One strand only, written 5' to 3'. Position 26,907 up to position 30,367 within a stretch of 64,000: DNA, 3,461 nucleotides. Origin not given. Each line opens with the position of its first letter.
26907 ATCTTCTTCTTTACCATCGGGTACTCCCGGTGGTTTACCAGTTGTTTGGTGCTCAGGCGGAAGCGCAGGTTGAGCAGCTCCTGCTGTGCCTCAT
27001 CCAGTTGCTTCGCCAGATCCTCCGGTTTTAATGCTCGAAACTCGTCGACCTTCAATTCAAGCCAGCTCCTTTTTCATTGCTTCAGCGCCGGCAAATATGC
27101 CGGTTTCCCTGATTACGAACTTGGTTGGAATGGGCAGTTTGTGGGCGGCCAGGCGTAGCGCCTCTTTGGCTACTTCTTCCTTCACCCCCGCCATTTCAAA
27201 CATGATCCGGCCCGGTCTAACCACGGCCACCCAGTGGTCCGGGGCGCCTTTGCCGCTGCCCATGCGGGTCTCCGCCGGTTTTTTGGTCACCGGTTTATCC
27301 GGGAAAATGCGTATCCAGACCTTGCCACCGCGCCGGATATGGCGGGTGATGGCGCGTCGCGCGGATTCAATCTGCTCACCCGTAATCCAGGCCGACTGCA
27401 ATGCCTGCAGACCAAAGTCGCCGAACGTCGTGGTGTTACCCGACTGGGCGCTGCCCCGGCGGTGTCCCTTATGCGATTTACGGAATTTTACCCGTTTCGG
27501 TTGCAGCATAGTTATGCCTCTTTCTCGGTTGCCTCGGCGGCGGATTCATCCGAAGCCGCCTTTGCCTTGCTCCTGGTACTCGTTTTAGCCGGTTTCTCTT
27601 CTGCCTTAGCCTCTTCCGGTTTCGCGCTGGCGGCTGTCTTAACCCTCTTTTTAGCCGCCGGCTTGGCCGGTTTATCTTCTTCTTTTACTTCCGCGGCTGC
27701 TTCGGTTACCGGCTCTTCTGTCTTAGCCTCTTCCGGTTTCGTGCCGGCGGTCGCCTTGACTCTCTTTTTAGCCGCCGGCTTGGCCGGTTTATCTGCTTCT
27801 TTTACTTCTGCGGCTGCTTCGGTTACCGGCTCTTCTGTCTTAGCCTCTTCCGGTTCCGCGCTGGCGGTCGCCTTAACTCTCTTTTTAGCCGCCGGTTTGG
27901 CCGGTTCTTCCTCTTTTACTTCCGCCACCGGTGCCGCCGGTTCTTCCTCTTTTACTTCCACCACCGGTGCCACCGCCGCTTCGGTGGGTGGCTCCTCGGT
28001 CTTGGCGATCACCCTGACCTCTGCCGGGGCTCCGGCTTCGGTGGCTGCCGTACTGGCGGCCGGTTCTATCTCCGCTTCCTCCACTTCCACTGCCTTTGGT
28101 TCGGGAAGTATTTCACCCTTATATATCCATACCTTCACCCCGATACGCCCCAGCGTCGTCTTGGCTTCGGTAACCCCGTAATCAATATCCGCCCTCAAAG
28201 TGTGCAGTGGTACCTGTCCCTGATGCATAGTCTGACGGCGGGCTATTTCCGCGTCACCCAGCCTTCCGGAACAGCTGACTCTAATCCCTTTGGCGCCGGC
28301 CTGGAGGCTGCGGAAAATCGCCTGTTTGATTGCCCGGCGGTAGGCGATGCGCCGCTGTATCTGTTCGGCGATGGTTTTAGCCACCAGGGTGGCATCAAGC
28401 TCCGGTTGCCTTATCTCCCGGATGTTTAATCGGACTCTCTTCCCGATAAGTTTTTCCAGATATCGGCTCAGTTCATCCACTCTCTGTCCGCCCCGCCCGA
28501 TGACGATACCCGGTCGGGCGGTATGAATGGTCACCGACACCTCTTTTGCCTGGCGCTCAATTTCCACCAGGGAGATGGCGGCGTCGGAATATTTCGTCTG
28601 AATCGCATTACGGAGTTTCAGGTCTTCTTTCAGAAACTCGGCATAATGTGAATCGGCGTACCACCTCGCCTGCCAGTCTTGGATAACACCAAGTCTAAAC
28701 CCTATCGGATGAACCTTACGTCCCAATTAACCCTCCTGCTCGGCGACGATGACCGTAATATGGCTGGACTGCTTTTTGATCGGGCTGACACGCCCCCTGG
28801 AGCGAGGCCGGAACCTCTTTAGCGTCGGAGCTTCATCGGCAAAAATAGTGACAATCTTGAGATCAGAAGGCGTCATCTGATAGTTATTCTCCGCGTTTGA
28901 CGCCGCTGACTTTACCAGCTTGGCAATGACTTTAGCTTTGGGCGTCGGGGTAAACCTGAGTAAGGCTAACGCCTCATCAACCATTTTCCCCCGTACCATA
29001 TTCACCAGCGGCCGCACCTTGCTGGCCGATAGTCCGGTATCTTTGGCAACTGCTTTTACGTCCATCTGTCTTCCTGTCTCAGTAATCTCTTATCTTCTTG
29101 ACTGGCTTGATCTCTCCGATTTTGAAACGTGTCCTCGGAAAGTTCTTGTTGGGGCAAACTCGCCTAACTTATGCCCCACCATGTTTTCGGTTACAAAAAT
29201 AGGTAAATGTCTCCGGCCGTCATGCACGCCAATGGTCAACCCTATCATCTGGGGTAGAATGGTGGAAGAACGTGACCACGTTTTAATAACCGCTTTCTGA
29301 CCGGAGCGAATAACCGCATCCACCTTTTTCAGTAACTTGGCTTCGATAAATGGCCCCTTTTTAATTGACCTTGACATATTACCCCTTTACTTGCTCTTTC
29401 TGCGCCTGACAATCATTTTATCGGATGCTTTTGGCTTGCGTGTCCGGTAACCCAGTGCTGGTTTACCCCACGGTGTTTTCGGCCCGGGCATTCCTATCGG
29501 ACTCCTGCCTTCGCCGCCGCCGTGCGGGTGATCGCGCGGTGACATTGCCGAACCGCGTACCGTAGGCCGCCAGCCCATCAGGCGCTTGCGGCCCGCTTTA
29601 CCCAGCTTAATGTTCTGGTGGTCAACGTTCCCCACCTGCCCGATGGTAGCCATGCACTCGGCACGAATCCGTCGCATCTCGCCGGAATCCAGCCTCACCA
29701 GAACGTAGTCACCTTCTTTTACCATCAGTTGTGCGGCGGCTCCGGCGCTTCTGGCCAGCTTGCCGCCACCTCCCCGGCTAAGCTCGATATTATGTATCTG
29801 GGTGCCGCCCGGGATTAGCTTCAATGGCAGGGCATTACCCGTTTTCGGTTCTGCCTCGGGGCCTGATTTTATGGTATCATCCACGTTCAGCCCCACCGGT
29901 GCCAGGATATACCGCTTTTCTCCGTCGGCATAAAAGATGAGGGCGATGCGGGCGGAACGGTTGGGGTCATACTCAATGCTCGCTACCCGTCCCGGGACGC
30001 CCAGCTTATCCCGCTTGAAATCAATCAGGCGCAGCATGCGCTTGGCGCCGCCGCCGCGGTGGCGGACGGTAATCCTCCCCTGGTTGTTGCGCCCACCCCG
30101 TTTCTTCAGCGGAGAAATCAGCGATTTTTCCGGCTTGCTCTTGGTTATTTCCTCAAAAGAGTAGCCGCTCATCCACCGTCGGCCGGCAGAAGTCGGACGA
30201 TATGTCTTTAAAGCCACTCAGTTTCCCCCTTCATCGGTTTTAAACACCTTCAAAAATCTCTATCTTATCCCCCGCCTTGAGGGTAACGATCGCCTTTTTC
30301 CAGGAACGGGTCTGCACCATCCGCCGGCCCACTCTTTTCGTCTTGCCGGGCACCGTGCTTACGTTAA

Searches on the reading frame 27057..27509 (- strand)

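Call 98: search_protein_families(library=pfam, proteins=[window:27057-27509:-], max_evalue=0.00001)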
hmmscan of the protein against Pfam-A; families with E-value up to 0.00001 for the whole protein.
window:27057-27509:- (150 aa): 1 family
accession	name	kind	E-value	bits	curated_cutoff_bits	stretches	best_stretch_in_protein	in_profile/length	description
PF00252.24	Ribosomal_L16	-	1.2e-57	194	27.9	1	4-132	1-132/132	Ribosomal protein L16p/L10e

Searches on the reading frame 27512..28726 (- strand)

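Call 98: search_protein_families(library=pfam, proteins=[window:27512-28726:-], max_evalue=0.00001)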
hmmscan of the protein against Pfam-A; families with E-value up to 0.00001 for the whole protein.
window:27512-28726:- (404 aa): 3 families
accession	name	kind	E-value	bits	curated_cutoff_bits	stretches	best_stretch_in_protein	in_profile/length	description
PF00189.25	Ribosomal_S3_C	-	6.9e-33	113.5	34.1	1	119-201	1-83/83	Ribosomal protein S3, C-terminal domain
PF07650.23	KH_2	-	2.5e-19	69.3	22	1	37-110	1-78/78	KH domain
PF05316.17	VAR1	-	7.3e-08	33.1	33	0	83-201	46-192/195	Mitochondrial ribosomal protein (VAR1)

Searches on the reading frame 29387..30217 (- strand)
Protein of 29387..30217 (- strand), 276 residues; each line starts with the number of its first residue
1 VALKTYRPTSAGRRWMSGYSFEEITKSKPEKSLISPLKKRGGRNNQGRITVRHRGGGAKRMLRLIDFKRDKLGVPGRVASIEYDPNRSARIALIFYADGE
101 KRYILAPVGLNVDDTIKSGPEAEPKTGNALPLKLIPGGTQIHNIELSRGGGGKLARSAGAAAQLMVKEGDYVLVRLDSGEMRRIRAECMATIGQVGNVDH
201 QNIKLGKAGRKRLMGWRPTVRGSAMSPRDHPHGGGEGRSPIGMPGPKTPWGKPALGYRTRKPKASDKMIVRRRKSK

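Call 98: search_protein_families(library=pfam, proteins=[window:29387-30217:-], max_evalue=0.00001)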
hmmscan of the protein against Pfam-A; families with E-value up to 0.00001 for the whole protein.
window:29387-30217:- (276 aa): 2 families
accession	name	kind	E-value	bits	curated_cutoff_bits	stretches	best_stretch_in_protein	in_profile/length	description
PF03947.24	Ribosomal_L2_C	-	1.5e-51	174.2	33.7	1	125-251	1-126/126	Ribosomal Proteins L2, C-terminal domain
PF00181.30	Ribosomal_L2_N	-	2.2e-34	117.8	23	1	42-117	1-76/77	Ribosomal Proteins L2, RNA binding N-terminal domain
